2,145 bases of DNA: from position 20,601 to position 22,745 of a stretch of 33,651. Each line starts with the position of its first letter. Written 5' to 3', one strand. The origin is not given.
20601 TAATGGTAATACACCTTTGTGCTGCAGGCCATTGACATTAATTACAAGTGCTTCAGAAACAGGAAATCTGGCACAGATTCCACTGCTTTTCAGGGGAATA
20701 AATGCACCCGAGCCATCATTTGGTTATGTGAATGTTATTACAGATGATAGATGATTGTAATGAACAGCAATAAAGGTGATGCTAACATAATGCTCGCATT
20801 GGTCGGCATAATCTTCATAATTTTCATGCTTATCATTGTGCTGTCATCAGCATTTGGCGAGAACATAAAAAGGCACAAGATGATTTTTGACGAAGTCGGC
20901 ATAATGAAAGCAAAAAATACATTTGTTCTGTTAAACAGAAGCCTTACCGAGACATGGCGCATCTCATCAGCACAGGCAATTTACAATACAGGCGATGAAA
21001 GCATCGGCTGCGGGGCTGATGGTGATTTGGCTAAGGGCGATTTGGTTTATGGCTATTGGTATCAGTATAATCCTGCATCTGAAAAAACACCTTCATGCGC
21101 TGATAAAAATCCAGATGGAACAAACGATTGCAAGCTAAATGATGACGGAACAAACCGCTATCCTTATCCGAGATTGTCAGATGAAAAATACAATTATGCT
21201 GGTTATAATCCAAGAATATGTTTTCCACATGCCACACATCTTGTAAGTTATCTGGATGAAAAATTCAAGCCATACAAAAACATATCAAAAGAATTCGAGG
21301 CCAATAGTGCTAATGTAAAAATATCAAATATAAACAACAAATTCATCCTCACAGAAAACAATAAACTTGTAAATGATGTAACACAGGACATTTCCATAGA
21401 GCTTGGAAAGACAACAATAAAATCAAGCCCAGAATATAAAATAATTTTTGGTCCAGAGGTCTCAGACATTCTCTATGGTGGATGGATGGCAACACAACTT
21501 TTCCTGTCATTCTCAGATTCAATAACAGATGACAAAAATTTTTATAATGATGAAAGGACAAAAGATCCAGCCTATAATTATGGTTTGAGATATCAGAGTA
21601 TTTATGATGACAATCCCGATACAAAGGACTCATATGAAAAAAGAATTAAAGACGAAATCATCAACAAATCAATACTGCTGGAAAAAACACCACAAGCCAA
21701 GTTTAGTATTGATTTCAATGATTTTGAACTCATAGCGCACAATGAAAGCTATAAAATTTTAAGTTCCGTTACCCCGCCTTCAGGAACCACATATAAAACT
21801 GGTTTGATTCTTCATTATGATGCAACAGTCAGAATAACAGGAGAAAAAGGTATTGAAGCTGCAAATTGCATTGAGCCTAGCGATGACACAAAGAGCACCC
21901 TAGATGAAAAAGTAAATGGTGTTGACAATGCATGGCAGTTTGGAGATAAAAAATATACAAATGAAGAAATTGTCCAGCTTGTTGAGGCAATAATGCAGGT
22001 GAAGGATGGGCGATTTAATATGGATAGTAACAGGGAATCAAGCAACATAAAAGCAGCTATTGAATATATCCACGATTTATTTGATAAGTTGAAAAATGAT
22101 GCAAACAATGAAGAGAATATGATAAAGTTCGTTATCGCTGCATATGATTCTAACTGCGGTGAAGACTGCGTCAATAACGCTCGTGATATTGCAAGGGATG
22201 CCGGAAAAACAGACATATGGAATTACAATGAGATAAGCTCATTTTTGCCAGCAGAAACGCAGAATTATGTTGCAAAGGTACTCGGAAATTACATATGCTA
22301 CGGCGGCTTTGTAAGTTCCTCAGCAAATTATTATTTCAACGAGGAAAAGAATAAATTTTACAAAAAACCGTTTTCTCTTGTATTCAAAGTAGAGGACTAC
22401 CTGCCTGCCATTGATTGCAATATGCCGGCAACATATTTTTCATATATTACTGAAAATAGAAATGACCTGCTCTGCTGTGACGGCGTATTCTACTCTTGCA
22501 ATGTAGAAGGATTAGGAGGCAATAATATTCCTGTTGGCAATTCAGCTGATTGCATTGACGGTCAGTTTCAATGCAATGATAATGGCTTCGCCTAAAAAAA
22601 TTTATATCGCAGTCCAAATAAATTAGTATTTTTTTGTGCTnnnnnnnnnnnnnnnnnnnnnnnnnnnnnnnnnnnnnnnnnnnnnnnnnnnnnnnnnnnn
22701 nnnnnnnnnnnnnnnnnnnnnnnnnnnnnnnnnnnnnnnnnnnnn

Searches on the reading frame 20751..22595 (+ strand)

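Call 10: search_protein_families(library=pfam, proteins=[window:20751-22595:+], max_evalue=0.1)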
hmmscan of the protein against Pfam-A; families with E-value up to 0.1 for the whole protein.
window:20751-22595:+ (614 aa): 1 family
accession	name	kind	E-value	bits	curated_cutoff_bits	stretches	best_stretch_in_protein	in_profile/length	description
PF01464.25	SLT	-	0.0073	16.3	21.3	1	430-486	66-113/117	Transglycosylase SLT domain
